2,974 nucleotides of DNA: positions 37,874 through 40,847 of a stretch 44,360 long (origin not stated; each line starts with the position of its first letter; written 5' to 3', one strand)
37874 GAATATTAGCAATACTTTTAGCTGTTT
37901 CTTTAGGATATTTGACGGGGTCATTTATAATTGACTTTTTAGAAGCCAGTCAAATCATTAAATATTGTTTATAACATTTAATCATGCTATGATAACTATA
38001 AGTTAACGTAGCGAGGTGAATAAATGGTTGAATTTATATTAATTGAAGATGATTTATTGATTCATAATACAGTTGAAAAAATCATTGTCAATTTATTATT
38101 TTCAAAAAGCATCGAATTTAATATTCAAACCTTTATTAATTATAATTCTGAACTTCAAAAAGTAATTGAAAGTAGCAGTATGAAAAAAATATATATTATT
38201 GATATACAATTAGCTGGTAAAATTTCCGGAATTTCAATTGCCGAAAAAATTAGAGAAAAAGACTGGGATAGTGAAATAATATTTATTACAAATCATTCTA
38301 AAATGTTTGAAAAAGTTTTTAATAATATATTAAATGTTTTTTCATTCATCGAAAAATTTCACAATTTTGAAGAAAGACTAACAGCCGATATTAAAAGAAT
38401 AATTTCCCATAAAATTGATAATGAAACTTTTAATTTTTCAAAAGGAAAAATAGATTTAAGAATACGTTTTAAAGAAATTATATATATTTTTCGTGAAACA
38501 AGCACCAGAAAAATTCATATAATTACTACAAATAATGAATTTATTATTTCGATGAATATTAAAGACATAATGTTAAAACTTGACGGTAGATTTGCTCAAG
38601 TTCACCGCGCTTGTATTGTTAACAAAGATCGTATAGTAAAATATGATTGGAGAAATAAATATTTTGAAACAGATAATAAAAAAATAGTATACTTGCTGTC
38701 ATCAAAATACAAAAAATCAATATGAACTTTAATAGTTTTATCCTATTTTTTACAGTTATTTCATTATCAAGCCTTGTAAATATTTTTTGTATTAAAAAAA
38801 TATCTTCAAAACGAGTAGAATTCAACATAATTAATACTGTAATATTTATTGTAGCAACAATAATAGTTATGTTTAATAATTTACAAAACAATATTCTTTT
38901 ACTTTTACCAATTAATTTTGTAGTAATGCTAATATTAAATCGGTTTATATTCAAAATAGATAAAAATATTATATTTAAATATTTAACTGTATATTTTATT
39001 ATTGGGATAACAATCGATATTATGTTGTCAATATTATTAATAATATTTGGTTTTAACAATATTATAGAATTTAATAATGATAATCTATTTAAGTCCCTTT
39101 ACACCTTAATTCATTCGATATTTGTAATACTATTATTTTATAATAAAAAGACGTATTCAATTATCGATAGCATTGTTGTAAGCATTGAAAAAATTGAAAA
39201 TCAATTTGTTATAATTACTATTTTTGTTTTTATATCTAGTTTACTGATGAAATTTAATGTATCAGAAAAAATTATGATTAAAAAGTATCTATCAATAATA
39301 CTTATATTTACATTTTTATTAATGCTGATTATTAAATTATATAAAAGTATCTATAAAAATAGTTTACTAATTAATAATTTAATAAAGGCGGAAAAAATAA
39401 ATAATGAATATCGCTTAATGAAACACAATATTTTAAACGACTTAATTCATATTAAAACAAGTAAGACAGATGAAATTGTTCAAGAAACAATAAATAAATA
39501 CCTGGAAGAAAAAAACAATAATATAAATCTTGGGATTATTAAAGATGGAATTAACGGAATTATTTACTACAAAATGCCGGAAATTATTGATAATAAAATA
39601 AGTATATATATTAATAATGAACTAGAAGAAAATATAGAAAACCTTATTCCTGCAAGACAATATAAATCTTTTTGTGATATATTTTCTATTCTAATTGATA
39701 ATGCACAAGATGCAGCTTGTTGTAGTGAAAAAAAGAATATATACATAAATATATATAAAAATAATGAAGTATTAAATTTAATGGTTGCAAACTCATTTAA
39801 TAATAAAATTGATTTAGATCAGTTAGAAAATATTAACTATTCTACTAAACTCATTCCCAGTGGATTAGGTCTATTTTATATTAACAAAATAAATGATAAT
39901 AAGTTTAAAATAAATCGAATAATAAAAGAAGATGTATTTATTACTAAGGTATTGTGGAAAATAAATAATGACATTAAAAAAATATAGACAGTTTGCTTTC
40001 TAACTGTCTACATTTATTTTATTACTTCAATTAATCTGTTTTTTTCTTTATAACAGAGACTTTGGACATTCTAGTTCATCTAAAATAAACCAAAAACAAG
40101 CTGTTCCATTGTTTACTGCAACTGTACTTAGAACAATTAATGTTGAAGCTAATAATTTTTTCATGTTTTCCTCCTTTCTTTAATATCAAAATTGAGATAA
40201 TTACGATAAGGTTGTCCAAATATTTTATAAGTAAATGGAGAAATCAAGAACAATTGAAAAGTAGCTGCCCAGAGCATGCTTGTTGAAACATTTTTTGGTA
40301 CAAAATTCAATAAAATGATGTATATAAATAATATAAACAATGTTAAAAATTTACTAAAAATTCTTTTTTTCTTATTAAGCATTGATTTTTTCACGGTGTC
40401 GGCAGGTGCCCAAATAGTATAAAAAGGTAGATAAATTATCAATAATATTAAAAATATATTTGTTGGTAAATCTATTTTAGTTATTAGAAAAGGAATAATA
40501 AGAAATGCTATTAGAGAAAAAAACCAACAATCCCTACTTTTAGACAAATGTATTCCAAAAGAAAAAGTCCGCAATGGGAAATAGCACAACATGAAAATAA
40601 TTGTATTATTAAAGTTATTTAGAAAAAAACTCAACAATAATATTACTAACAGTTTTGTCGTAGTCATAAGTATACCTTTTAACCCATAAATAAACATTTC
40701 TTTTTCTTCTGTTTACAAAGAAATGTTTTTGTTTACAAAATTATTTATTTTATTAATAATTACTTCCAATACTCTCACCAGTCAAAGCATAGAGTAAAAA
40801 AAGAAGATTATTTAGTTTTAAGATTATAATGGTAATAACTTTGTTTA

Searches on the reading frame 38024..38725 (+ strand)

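Call 86: search_protein_families(library=pfam, proteins=[window:38024-38725:+], max_evalue=0.001)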
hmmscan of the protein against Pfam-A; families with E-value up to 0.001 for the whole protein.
window:38024-38725:+ (233 aa): 2 families
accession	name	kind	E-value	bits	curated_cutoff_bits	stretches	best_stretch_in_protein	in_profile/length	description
PF04397.21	LytTR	-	3.7e-12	46.7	22.6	1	146-231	5-91/98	LytTr DNA-binding domain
PF00072.30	Response_reg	-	1.2e-07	32.3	30.2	1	14-116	7-104/111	Response regulator receiver domain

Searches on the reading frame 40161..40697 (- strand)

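Call 86: search_protein_families(library=pfam, proteins=[window:40161-40697:-], max_evalue=0.001)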
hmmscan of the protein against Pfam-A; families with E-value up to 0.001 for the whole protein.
window:40161-40697:- (178 aa): 1 family
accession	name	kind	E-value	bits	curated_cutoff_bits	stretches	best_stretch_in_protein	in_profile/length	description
PF04647.20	AgrB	-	3.6e-25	88.8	23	1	3-151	23-184/185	Accessory gene regulator B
